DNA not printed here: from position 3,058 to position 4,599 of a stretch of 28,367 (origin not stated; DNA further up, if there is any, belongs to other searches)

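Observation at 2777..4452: Orphan DUF1795 (EagT6-like) chaperone translationally coupled to a lysine-rich, H1-tailed protein of lower GC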

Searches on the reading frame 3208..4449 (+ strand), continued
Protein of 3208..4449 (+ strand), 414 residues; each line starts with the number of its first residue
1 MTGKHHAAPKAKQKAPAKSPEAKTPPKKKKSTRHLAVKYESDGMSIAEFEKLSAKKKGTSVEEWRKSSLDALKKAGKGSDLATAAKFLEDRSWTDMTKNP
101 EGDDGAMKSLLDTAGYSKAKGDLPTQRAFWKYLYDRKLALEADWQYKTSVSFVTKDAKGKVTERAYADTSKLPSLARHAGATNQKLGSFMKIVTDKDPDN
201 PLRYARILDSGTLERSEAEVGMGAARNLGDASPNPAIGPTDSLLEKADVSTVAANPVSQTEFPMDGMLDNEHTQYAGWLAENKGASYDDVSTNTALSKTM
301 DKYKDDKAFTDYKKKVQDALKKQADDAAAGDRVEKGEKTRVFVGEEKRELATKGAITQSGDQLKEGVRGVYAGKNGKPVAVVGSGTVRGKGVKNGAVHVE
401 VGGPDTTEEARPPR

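Call 38: search_solved_structures(query=A3, max_evalue=10, show_alignments=3)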
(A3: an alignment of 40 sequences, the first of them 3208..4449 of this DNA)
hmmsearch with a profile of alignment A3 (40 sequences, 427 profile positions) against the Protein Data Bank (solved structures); distinct sequences matched with E-value up to 10: 9.
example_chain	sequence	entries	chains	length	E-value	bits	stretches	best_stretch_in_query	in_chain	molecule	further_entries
7tvm_A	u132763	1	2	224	4.4e-09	39.4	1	138-225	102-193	Viral chitosanase V-Csn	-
7tvl_A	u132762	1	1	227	4.5e-09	39.3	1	138-225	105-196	Viral chitosanase V-Csn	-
7tvn_A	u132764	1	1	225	5.3e-08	35.8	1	138-225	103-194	Viral chitosanase V-Csn D148N mutant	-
9rce_c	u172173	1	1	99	5.9e-08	35.6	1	297-372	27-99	SalCis10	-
6ox6_A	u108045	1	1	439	3.7e-05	26.4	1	332-376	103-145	Tas1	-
7pq5_L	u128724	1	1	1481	0.0011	21.5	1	328-371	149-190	Tre23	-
4jiv_D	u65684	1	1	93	0.054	16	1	328-371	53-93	Putative uncharacterized protein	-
6ti2_E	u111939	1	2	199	0.15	14.6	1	155-203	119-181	Ripening-related protein 3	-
7rja_A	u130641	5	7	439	0.8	12.1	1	198-277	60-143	Ubiquinol--cytochrome-c reductase subunit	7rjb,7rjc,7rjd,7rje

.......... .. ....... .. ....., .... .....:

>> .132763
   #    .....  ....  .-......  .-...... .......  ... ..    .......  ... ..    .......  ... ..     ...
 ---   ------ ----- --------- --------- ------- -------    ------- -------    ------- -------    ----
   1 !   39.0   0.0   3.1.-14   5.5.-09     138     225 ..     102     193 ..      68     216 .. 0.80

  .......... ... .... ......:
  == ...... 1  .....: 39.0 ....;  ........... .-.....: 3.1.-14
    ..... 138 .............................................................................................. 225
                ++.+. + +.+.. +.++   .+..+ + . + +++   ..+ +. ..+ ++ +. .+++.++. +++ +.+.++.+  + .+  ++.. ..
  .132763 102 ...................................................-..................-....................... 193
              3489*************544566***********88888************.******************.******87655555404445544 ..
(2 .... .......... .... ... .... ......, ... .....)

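Call 41: find_related_loci(query=A1, collection=genome_contigs, flank=10000)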
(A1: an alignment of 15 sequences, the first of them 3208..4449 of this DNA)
Query A1 (414 aa) in genome_contigs; peptide patterns used: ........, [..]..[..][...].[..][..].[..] (x = any residue, [..] = any of these).
29 stretches matched a pattern, but none encodes a relative of the query by tblastn (E <= 1e-3).

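Call 42: find_encoding_contigs(protein=P0019, flank=10000, max_places=3)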
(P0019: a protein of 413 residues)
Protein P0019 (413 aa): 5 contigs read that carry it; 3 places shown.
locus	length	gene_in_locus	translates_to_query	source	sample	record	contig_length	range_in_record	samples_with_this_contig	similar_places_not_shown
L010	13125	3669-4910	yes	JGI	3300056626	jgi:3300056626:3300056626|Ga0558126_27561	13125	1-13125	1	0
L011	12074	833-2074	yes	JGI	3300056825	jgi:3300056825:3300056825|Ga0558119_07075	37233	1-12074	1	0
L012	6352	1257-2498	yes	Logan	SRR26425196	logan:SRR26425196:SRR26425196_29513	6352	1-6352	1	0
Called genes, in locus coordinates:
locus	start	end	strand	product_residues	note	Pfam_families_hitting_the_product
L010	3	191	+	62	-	?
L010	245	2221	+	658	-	PF05954:Phage_GPD, PF04717:Phage_base_V, PF22178:Gp5_trimer_C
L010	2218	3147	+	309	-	-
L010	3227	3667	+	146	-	PF08786:DcrB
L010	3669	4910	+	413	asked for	-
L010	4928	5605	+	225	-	PF26571:VldE, PF01471:PG_binding_1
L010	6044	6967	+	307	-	PF09937:DUF2169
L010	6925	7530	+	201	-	-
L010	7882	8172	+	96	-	-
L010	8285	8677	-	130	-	PF01583:APS_kinase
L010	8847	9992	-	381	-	PF01636:APH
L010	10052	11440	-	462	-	PF02687:FtsX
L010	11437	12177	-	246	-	PF00005:ABC_tran, PF13304:AAA_21 (faint)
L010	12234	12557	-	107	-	-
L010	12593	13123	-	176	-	?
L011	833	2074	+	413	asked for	-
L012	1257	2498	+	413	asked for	-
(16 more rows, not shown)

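Call 43: find_encoding_contigs(protein=P0010, flank=10000, max_places=2)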
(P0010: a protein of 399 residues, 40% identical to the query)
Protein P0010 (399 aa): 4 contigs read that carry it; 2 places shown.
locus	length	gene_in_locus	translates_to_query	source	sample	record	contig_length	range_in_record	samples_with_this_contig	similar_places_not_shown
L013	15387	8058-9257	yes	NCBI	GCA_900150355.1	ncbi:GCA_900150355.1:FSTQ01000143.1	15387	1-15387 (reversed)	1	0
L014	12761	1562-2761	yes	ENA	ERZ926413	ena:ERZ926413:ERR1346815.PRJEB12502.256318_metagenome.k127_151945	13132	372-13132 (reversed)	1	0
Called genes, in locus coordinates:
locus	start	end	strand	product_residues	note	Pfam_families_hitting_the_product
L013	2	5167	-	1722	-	?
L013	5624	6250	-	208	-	-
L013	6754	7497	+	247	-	PF01209:Ubie_methyltran, PF08003:Methyltransf_9 (faint), PF13489:Methyltransf_23, PF02353:CMAS (weak), PF13847:Methyltransf_31, PF08241:Methyltransf_11, PF08242:Methyltransf_12, PF13649:Methyltransf_25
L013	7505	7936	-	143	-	PF08786:DcrB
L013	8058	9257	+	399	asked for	-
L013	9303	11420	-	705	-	PF05649:Peptidase_M13_N, PF01431:Peptidase_M13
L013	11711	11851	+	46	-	-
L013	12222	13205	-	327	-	-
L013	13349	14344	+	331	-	-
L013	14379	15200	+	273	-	PF03446:NAD_binding_2, PF14833:NAD_binding_11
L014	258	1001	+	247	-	PF01209:Ubie_methyltran, PF08003:Methyltransf_9 (faint), PF13489:Methyltransf_23, PF02353:CMAS (weak), PF13847:Methyltransf_31, PF08241:Methyltransf_11, PF08242:Methyltransf_12, PF13649:Methyltransf_25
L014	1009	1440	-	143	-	PF08786:DcrB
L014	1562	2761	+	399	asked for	-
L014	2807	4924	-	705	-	PF05649:Peptidase_M13_N, PF01431:Peptidase_M13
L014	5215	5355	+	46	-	-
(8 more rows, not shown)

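Call 45: find_encoding_contigs(protein=P0059, flank=10000, max_places=2)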
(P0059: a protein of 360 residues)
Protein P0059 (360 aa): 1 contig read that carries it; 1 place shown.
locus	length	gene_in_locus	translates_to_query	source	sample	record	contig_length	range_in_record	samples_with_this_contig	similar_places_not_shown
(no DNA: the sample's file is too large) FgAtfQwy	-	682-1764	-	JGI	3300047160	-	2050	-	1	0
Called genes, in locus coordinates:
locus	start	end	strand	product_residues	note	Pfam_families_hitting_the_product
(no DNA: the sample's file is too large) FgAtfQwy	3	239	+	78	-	?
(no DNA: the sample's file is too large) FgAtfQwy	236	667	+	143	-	PF08786:DcrB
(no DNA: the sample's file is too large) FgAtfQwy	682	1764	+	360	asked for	PF07335:Glyco_hydro_75 (weak), PF05488:PAAR_motif (faint)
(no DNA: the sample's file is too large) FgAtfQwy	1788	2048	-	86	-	?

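Call 46: find_encoding_contigs(protein=P0081, flank=10000, max_places=2)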
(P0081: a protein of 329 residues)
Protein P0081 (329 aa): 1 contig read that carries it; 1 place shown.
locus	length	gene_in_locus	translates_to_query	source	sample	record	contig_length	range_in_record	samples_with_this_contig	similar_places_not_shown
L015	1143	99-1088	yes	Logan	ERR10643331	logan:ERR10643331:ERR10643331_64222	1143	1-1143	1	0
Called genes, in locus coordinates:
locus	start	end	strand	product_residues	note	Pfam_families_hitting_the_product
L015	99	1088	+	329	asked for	PF01471:PG_binding_1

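Call 56: search_solved_structures(query=A4, max_evalue=10, show_alignments=1)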
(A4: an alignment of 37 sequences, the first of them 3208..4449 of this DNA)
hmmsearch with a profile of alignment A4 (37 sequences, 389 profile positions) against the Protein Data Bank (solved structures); distinct sequences matched with E-value up to 10: 7.
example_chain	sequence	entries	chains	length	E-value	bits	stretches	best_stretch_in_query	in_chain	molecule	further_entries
9rce_c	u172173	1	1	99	3.3e-07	33.3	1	293-368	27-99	SalCis10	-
6ox6_A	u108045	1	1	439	0.00033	23.4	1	328-372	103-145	Tas1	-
6ti2_E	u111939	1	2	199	0.063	15.9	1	156-202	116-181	Ripening-related protein 3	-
7pq5_L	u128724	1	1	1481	0.091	15.4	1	322-368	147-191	Tre23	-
4cj0_B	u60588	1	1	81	0.46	13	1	132-182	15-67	E12 AFFITIN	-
4jiv_D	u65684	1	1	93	2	11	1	324-367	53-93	Putative uncharacterized protein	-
4jiw_D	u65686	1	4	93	2.2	10.8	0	328-367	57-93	Putative uncharacterized protein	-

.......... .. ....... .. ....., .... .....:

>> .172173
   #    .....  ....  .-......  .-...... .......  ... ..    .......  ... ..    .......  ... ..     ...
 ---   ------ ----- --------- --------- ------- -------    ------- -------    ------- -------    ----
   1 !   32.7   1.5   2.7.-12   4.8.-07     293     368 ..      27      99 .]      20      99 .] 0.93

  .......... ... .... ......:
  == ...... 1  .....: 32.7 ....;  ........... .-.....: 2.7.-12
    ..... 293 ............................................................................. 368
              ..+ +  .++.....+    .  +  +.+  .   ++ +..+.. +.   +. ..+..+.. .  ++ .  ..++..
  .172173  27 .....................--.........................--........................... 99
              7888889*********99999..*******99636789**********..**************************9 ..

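Call 63: search_protein_families(library=pfam, proteins=[L010:4928-5602:+, L010:2218-3144:+, L010:3227-3664:+, L010:6044-6964:+, L010:6925-7527:+, L010:7882-8169:+], max_evalue=0.01)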
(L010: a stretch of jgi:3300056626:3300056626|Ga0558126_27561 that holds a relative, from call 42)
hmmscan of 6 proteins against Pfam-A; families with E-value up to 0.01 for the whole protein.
L010:4928-5602:+ (225 aa): 2 families
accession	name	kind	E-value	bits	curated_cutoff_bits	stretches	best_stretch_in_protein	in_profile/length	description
PF01471.23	PG_binding_1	-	4.5e-18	65.6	23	1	168-223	1-57/57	Putative peptidoglycan binding domain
PF09374.15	PG_binding_3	-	0.0055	17.3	24.6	0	172-201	3-32/76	Predicted Peptidoglycan domain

L010:2218-3144:+ (309 aa): 3 families
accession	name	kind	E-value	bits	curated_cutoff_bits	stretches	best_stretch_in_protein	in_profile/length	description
PF13191.12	AAA_16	-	0.0004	21.4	32.6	1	24-104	19-102/167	AAA ATPase domain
PF13304.12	AAA_21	-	0.0016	19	27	0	33-50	2-19/304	AAA domain, putative AbiEii toxin, Type IV TA system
PF01637.24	ATPase_2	-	0.0033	17.7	33.2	1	24-76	14-60/225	ATPase domain predominantly from Archaea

L010:3227-3664:+ (146 aa): 1 family
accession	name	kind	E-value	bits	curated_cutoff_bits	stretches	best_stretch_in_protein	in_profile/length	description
PF08786.17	DcrB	-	9.4e-13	48.8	27.2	1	8-134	1-122/127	DcrB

L010:6044-6964:+ (307 aa): 1 family
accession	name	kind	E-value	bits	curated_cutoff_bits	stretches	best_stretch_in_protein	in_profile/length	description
PF09937.14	DUF2169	-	7.4e-23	81.8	25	1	2-189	94-294/294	Uncharacterized protein conserved in bacteria (DUF2169)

L010:6925-7527:+ (201 aa): 0 families

L010:7882-8169:+ (96 aa): 0 families

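Call 71: search_protein_families(library=pfam, proteins=[P0063, P0072, P0058, P0065, P0068, P0083, P0045, P0061, P0070, P0074], max_evalue=0.05)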
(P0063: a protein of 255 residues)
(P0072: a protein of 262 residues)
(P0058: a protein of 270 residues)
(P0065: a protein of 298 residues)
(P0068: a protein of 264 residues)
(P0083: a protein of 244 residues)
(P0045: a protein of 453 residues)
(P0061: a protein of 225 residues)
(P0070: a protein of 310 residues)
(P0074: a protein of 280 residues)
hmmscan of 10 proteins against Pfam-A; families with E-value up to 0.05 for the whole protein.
P0063 (255 aa): 1 family
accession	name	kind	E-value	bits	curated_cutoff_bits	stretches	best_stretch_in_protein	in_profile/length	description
PF00847.26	AP2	-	0.0011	19.7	33.3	1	141-168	21-50/54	AP2 domain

P0072 (262 aa): 2 families
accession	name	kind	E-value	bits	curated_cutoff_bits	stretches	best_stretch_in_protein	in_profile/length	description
PF03734.19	YkuD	-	0.0092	17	23.4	1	28-128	26-132/146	L,D-transpeptidase catalytic domain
PF05488.18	PAAR_motif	-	0.01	16.5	27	1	196-253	13-69/70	PAAR motif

P0058 (270 aa): 0 families

P0065 (298 aa): 2 families
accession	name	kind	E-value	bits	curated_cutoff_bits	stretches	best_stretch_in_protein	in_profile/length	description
PF01832.25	Glucosaminidase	-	2.6e-15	57.6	30.2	1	34-167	2-119/123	Mannosyl-glycoprotein endo-beta-N-acetylglucosaminidase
PF05488.18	PAAR_motif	-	5.9e-07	30.1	27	2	192-248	8-63/70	PAAR motif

P0068 (264 aa): 2 families
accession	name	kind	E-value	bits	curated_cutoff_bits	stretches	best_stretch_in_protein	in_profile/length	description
PF18013.6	Phage_lysozyme2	-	1.6e-35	122.8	28.2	1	35-172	5-140/140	Phage tail lysozyme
PF05488.18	PAAR_motif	-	7.6e-05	23.3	27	1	203-252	5-54/70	PAAR motif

P0083 (244 aa): 1 family
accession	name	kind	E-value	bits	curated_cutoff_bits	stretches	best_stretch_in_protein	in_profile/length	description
PF05488.18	PAAR_motif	-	5.8e-08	33.3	27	1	134-194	11-70/70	PAAR motif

P0045 (453 aa): 0 families

P0061 (225 aa): 2 families
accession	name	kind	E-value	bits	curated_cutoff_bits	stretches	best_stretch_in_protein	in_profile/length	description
PF05488.18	PAAR_motif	-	0.0087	16.7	27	1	179-224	4-50/70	PAAR motif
PF06012.17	DUF908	-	0.018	14.9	34.7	1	87-164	128-214/358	Domain of Unknown Function (DUF908)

P0070 (310 aa): 1 family
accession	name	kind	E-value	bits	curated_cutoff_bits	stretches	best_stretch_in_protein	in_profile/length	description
PF10908.13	Tlde1_dom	-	0.0015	19.3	30.1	1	52-126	27-99/120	Tlde1 domain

P0074 (280 aa): 2 families
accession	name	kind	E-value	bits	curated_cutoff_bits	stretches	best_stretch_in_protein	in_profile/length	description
PF03734.19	YkuD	-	0.0018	19.3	23.4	1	6-144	15-145/146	L,D-transpeptidase catalytic domain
PF05488.18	PAAR_motif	-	0.037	14.7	27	0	261-280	2-21/70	PAAR motif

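Call 77: find_related_loci(query=A1, collection=metagenome_contigs, flank=6000)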
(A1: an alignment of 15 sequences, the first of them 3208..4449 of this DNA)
Query A1 (414 aa) in metagenome_contigs; peptide patterns used: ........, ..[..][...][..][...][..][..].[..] (x = any residue, [..] = any of these).
131 stretches matched a pattern; 7 encode a relative of the query (tblastn E <= 1e-3); 7 distinct loci.
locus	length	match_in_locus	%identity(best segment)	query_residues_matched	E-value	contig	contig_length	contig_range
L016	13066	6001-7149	79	32-414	0e+0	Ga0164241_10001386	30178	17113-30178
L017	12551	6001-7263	42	35-407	5e-93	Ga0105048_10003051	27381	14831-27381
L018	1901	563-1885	40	23-408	4e-88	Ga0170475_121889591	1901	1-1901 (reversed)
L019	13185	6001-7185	40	34-410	4e-71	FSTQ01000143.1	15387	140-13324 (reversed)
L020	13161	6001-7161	35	35-403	7e-59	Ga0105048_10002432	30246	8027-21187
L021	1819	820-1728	38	26-323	5e-56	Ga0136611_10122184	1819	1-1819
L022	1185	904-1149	48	35-117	3e-17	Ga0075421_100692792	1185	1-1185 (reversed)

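Call 82: find_related_loci(query=A6, collection=genome_contigs, flank=10000)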
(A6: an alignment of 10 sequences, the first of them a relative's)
Query A6 (413 aa) in genome_contigs; peptide patterns used: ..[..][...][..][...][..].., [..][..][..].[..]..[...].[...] (x = any residue, [..] = any of these).
199 stretches matched a pattern; 8 encode a relative of the query (tblastn E <= 1e-3); 8 distinct loci.
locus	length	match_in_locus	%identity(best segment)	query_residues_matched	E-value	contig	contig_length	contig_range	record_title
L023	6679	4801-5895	44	8-413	9e-92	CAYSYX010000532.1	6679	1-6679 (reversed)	MAG TPA_asm: uncultured Polyangium sp. isolate SRP257259_co1_164 genome assembly, contig: NODE_19512_length_6679_cov_3.8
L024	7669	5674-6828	42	7-412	1e-84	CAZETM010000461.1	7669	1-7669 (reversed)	MAG TPA_asm: uncultured Polyangium sp. isolate binchicken_co186_95 genome assembly, contig: NODE_13347_length_7669_cov_6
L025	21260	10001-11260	38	5-413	5e-65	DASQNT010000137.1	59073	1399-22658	MAG TPA_asm: Polyangiaceae bacterium isolate SMAG_U10783 k141_95888, whole genome shotgun sequence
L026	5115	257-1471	38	8-413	5e-65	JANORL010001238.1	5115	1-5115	MAG: Polyangiaceae bacterium isolate VAR_4_metabat_184 VAR_4_k141_3846799, whole genome shotgun sequence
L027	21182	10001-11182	38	9-412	2e-62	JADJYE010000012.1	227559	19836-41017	MAG: Polyangiaceae bacterium isolate Lyne_18-Q3-R50-59_BAT3C.601 tig00009501-10-2270630, whole genome shotgun sequence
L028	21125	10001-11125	39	7-412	4e-78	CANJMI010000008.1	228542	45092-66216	MAG: Polyangiaceae bacterium isolate RH-23may17-336 genome assembly, contig: RH-23may17-C230, whole genome shotgun seque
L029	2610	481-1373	36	8-413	6e-37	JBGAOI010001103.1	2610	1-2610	MAG: Polyangium sp. isolate MAG_MBR_AS.73 MBRAS-73_NODE_1103_length_2610_cov_3.001184, whole genome shotgun sequence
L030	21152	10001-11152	42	31-412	3e-74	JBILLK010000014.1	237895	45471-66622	MAG: Polyangiaceae bacterium isolate ME2017-07-27_3300044645_group7_bin87 Rohwer_bin1489_scaffold_16_c1, whole genome sh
